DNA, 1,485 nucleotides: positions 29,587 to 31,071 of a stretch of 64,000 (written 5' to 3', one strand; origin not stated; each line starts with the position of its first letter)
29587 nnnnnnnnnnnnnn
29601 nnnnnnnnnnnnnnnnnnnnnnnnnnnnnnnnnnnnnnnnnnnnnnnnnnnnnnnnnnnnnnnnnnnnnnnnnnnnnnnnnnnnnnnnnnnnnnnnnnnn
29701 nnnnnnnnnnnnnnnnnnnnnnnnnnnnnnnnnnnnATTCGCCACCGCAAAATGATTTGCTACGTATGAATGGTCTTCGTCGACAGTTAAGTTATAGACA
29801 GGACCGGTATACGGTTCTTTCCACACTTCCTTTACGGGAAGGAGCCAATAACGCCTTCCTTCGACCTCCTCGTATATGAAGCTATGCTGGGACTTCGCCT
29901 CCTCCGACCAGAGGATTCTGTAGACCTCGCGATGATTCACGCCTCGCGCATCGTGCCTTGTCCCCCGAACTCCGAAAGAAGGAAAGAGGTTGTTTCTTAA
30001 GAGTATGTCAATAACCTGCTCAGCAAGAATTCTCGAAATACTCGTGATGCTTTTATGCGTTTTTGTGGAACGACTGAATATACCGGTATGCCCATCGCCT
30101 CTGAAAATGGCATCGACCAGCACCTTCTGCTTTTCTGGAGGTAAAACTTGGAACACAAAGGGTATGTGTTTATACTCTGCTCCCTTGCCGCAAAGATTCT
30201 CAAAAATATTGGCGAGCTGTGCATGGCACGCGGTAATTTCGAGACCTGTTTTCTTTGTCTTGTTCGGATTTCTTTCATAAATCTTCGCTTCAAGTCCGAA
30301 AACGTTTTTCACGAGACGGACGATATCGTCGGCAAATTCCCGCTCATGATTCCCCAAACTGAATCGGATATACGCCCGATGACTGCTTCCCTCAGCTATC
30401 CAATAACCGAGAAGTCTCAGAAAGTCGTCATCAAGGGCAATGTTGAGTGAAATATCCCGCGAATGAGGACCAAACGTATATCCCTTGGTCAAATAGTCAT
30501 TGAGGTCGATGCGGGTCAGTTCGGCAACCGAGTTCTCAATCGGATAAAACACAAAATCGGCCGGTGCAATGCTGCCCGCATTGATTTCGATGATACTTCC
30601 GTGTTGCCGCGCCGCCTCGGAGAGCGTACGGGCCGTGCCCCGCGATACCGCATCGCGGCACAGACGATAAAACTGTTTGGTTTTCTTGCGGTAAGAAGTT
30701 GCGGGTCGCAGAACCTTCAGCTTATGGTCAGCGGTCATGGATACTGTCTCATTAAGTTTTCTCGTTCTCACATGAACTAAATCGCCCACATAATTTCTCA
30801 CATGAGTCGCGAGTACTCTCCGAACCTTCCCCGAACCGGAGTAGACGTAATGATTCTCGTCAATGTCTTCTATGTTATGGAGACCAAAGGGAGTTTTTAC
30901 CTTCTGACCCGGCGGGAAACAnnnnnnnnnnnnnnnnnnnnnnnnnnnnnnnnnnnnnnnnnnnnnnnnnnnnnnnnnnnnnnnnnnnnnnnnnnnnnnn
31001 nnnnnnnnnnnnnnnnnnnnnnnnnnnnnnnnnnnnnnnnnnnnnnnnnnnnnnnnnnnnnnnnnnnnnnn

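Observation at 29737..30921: A full-length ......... intein lies in the zinc-binding domain of DNA primase DnaG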

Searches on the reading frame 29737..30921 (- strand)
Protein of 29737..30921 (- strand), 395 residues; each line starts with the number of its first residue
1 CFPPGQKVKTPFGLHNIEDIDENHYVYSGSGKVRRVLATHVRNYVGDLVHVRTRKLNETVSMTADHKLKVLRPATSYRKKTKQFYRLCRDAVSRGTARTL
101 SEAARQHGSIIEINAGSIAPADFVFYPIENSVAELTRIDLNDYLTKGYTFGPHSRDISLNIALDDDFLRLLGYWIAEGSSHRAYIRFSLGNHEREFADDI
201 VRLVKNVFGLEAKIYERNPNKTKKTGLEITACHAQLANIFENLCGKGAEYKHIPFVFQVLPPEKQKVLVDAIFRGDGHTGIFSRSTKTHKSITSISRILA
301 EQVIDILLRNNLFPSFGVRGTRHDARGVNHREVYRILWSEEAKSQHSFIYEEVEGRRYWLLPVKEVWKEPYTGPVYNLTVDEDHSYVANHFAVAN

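Call 4: search_protein_families(library=pfam, proteins=[window:29737-30921:-], max_evalue=0.1)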
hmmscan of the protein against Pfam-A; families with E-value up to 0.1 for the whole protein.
window:29737-30921:- (395 aa): 4 families
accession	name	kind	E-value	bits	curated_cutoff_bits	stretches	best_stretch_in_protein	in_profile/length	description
PF14528.11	LAGLIDADG_3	-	5.7e-13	49.4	22.5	2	168-231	5-68/82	LAGLIDADG-like domain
PF14890.11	Intein_splicing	-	2.5e-05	24.6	35.8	1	107-393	75-153/155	Intein splicing domain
PF05204.19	Hom_end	-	0.034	14.7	21.1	0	170-228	18-76/110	Homing endonuclease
PF10298.14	WhiA_N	-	0.067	13.7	23.4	0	183-225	25-65/86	WhiA N-terminal LAGLIDADG-like domain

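Call 5: search_protein_families(library=ncbifam, proteins=[window:29737-30921:-], max_evalue=1)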
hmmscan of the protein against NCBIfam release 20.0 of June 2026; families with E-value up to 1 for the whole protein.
window:29737-30921:- (395 aa): 7 families
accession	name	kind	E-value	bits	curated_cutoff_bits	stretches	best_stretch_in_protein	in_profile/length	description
NF011303.0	PRK14715.1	equivalog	4.4e-12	43.9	1585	1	165-338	1118-1278/1627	DNA-directed DNA polymerase II large subunit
NF045703.1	rSAM_Tes_intein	exception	8.9e-09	33.7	1700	1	154-389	358-603/1040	tetraether lipid synthase Tes, intein-containing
NF011491.0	PRK14898.1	equivalog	5.6e-08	31.3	783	1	138-330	207-395/860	DNA-directed RNA polymerase subunit A''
NF038098.1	GyrA_w_intein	exception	7e-08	30.8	1850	1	170-310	242-380/1232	intein-containing DNA gyrase subunit A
TIGR01445.1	intein_Nterm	domain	3e-05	24.9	24.5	1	1-68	1-81/83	intein N-terminal splicing region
TIGR01443.1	intein_Cterm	domain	0.00011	22.3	15.6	1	374-395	1-23/24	intein C-terminal splicing region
NF011418.0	PRK14845.1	equivalog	0.3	8.7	756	1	359-395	439-474/1049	translation initiation factor IF-2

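Call 6: search_solved_structures(query=window:29737-30921:-, max_evalue=1, show_alignments=3)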
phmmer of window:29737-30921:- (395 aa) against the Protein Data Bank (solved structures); distinct sequences matched with E-value up to 1: 4.
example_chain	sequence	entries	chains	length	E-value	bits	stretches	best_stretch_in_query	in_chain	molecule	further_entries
2cw7_A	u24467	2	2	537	4e-05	26.4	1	161-310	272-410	Endonuclease PI-PkoII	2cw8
7qsu_A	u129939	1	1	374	0.009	18.6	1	132-355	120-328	V-ATPase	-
7qss_A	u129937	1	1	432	0.023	17.3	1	132-278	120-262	V-type ATP synthase alpha chain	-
2jmz_A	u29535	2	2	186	0.059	15.9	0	368-389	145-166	Hypothetical protein MJ0781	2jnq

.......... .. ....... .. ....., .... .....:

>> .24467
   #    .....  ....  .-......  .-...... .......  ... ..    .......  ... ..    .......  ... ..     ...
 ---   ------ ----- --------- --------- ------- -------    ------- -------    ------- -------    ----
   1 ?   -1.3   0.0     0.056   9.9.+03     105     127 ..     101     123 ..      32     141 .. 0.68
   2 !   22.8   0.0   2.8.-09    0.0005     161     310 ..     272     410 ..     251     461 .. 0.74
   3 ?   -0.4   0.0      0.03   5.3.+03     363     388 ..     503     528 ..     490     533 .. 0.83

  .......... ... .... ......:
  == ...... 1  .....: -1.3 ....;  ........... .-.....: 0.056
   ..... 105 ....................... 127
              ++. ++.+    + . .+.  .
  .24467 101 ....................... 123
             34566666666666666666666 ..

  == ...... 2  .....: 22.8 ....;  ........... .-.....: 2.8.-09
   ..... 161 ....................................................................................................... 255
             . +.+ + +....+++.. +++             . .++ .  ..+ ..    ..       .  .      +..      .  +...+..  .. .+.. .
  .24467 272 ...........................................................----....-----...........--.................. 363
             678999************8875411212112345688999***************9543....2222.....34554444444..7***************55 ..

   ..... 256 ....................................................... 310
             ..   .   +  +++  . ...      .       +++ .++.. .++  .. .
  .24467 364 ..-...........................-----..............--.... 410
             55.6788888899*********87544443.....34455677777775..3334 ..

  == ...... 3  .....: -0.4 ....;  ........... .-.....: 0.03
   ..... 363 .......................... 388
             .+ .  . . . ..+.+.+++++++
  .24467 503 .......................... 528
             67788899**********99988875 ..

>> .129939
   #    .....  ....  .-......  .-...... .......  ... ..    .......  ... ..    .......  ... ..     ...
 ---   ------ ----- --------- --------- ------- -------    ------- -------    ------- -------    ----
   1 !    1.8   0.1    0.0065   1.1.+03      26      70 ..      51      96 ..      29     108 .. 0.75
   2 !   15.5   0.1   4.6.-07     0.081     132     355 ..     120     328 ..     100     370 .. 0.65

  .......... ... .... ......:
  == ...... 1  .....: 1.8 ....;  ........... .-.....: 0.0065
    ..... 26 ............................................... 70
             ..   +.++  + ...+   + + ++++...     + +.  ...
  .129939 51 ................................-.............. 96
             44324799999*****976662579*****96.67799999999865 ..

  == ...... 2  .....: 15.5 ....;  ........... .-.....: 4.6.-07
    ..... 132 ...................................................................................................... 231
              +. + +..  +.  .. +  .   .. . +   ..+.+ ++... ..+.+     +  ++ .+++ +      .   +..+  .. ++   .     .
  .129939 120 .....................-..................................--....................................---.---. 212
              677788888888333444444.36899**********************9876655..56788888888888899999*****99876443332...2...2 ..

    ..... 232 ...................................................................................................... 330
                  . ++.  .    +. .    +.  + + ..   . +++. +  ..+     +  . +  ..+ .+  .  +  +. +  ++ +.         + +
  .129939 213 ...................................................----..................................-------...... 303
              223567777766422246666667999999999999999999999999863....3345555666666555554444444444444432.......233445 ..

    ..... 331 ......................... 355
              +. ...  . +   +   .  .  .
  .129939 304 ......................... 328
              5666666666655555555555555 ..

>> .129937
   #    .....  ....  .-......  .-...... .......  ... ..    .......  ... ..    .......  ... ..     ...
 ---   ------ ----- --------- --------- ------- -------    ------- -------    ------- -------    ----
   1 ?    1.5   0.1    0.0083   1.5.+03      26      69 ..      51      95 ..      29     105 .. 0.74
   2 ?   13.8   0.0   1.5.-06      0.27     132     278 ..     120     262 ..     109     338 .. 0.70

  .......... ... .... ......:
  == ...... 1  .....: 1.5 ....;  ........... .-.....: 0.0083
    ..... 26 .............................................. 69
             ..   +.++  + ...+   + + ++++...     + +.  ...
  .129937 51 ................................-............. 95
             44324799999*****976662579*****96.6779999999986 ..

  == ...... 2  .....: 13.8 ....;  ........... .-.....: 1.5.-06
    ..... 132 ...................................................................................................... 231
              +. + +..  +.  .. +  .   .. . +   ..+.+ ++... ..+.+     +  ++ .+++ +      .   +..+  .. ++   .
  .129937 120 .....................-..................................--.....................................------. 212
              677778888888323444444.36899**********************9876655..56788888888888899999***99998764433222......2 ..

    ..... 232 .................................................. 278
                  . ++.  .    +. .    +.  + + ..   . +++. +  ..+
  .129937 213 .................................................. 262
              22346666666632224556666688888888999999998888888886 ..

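Call 7: find_homologous_proteins(query=window:29737-30921:-, max_evalue=0.001)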
Query window:29737-30921:- (395 aa): 28 proteins with E <= 0.001 among 2491 candidates.
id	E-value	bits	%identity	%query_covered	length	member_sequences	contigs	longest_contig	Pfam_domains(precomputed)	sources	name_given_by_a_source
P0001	1.5e-148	513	57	100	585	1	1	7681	PF08275.18,PF01807.26,PF14528.12,PF14890.12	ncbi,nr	ncbi:MAG: hypothetical protein HYR95_02485, partial [Candidatus Colwellbacteria bacterium]|nr:hypoth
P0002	2.4e-145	503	55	100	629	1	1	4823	PF08275.18,PF01807.26,PF14528.12,PF14890.12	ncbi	ncbi:MAG: CHC2 zinc finger domain-containing protein, partial [Candidatus Magasanikbacteria bacteriu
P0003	2.9e-140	486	55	100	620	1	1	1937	PF08275.18,PF01807.26,PF14528.12,PF14890.12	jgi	jgi:hypothetical protein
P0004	7.0e-136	472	56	94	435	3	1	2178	PF01807.26,PF14528.12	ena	-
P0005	1.2e-110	389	48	100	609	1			PF08275.18,PF01807.26,PF14528.12,PF13403.12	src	-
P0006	2.0e-108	381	48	100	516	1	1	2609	PF01807.26,PF14528.12,PF13403.12,PF14890.12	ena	-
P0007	2.8e-99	351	57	71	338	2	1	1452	PF01807.26,PF14528.12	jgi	-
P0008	9.4e-99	349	45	100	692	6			PF08275.18,PF13155.13,PF01807.26,PF13662.13,PF14528.12,PF14890.12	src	-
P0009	9.6e-99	349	49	86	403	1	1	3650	PF01807.26,PF14528.12,PF14890.12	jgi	-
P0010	1.4e-94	336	43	100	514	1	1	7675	PF01807.26,PF14528.12,PF13403.12,PF14890.12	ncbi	ncbi:MAG: CHC2 zinc finger domain-containing protein, partial [Candidatus Omnitrophota bacterium]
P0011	2.5e-91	325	43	100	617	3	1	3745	PF08275.18,PF01807.26,PF14528.12,PF13403.12,PF14890.12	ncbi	ncbi:MAG: hypothetical protein DRP74_08615, partial [Candidatus Omnitrophota bacterium]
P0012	4.1e-87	311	42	100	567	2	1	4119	PF08275.18,PF01807.26,PF14528.12,PF01079.26,PF13403.12,PF14890.12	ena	-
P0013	1.8e-77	279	44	86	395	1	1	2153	PF01807.26,PF14528.12,PF13403.12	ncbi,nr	ncbi:hypothetical protein KJ761_03530, partial [Patescibacteria group bacterium]|nr:hypothetical pro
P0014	2.0e-76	276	38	100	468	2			PF01807.26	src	-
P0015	2.9e-74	269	41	86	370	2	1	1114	PF01807.26,PF14528.12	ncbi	ncbi:MAG: LAGLIDADG family homing endonuclease, partial [Minisyncoccia bacterium]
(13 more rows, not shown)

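Call 36: find_related_loci(query=A2, collection=genome_contigs, flank=2500)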
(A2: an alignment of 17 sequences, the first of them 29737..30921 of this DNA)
Query A2 (395 aa) in genome_contigs; peptide patterns used: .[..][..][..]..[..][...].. (x = any residue, [..] = any of these).
245 stretches matched a pattern; 236 encode a relative of the query (tblastn E <= 1e-3); the best 80 are kept; 80 distinct loci.
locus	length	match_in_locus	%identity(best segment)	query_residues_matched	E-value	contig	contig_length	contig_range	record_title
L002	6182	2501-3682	58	1-395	4e-160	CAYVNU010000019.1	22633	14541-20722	MAG TPA_asm: uncultured Candidatus Saccharibacteria bacterium isolate SRP278252_co1_309 genome assembly, contig: NODE_37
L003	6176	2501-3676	59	1-395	9e-159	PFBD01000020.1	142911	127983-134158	MAG: Candidatus Harrisonbacteria bacterium CG10_big_fil_rev_8_21_14_0_10_49_15 CG10_8_21_14_0.10_scaffold_38_c, whole ge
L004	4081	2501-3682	57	1-395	4e-157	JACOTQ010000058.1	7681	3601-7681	MAG: Candidatus Colwellbacteria bacterium isolate NC_groundwater_48_Pr7_S2p5_44_7 FFV18_S2p5_scaffold_511986, whole geno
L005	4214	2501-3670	55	1-395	1e-155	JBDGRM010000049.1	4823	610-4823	MAG: Candidatus Magasanikbacteria bacterium isolate DAL-Ass_45c_73C1R DAL-Ass_45_73C1R_1_49, whole genome shotgun sequen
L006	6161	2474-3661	57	1-395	3e-148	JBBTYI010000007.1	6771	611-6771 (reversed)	MAG: Patescibacteria group bacterium isolate H43-bin026_1 H43_bin026_1_000000000007, whole genome shotgun sequence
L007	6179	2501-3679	55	1-395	2e-146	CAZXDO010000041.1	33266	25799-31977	MAG TPA_asm: uncultured Candidatus Saccharibacteria bacterium isolate SRP067234_co1_334 genome assembly, contig: k99_842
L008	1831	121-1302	55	1-395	3e-154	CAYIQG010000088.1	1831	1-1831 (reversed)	MAG TPA_asm: uncultured Candidatus Saccharibacteria bacterium isolate ERP119705_co3_300 genome assembly, contig: NODE_11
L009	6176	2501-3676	54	1-395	2e-138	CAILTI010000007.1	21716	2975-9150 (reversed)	uncultured bacterium isolate MJ-time_bin-2460 genome assembly, contig: bin-2460:07/60, whole genome shotgun sequence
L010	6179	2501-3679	53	1-395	8e-136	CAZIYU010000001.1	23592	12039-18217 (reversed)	MAG TPA_asm: uncultured Candidatus Saccharibacteria bacterium isolate SRP178699_co1_16 genome assembly, contig: NODE_249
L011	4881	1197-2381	53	1-395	2e-135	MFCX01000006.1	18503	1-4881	MAG: Candidatus Daviesbacteria bacterium RIFCSPHIGHO2_02_FULL_39_12 rifcsphigho2_02_scaffold_12301, whole genome shotgun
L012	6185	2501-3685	51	1-395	1e-132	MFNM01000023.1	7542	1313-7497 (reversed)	MAG: Candidatus Levybacteria bacterium RIFCSPHIGHO2_01_FULL_37_33 rifcsphigho2_01_scaffold_28679, whole genome shotgun s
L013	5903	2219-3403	51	1-395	3e-131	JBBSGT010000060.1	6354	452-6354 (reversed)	MAG: Candidatus Levyibacteriota bacterium isolate LS2_sbin.47 LS2_sbin.47_K_646894_L_6354_cov_25.5551, whole genome shot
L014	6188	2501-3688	51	1-395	4e-130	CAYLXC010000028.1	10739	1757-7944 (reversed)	MAG TPA_asm: uncultured Gammaproteobacteria bacterium isolate SRP178908_co2_35 genome assembly, contig: NODE_3647_length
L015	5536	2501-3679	50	1-395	6e-130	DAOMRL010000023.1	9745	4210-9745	MAG TPA_asm: Candidatus Levyibacteriota bacterium isolate AMR_MDS_5809 NODE_1679_length_9745_cov_3.159959, whole genome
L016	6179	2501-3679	48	1-395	8e-126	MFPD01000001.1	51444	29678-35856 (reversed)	MAG: Candidatus Levybacteria bacterium RIFCSPLOWO2_02_FULL_37_18 rifcsplowo2_02_scaffold_1050, whole genome shotgun sequ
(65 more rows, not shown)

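Call 38: search_protein_representatives(alignment_id=A2)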
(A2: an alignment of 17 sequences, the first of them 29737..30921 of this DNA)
Query: 17 sequences, 393 profile positions. Proteins with E-value up to 0.001 (for the whole library): 33328; up to 1e-10: 15452; up to 1e-30: 5423. The best 150 are listed.
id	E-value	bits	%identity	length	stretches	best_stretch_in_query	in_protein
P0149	2.2e-232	787.4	-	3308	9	1-393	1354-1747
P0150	2.2e-182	622.8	-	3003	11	1-393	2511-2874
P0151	1.8e-173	593.4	-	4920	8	1-393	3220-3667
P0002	2.6e-172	589.6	-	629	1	1-393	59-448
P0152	4.2e-160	549.4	-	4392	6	1-393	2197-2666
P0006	1.0e-158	544.9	-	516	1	1-393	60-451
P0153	3.6e-157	539.7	-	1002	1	1-393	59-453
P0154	1.1e-153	528.3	-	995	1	1-393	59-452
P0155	4.8e-153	526.2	-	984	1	1-393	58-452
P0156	7.1e-147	505.9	-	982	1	1-393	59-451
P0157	4.8e-146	503.1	-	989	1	1-393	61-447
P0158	9.2e-146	502.2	-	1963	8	169-393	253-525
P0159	6.8e-141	486.2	-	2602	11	1-393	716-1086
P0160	9.7e-139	479.1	-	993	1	1-393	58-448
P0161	4.9e-137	473.5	-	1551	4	1-393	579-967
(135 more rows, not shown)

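Call 42: predict_structure(alignment_id=A2)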
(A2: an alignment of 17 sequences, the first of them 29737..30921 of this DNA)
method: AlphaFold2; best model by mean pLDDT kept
length: 395 residues; sequences in the alignment: 17
mean_pLDDT: 92.3   pTM: 0.91
mean pLDDT of the five models: 92.3, 92.2, 92.0, 90.9, 90.8
residues with pLDDT >= 90: 312; 70-90: 73; 50-70: 10; < 50: 0
segments of 3 or more residues with pLDDT < 50: none
pLDDT, mean of each block of 10 residues (from residue 1): 95 93 94 95 97 92 96 81 92 95 94 96 93 93 80 80 97 96 89 96 96 90 88 92 93 95 97 95 85 95 96 92 86 93 85 92 96 97 92 89
secondary structure, 60 per line:
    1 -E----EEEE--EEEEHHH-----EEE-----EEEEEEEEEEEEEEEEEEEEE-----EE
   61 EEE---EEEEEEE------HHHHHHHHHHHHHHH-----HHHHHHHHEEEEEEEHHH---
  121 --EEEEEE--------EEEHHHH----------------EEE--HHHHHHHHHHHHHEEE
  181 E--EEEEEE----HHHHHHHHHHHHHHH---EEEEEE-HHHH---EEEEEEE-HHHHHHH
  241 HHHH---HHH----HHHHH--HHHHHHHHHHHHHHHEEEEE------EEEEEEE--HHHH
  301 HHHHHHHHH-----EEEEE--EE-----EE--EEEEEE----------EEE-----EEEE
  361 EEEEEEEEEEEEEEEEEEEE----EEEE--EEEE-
elements in order: E7-10 E13-16 E25-27 E33-53 E59-63 E67-73 H80-94 H100-107 E108-114 E123-128 E137-139 H140-143 E160-162 H165-177 E178-181 E184-189 H194-208 E212-217 H219-222 E226-232 H234-244 H255-259 H262-276 E277-281 E288-294 H297-309 E315-319 E333-338 E349-351 E357-380 E385-388 E391-394
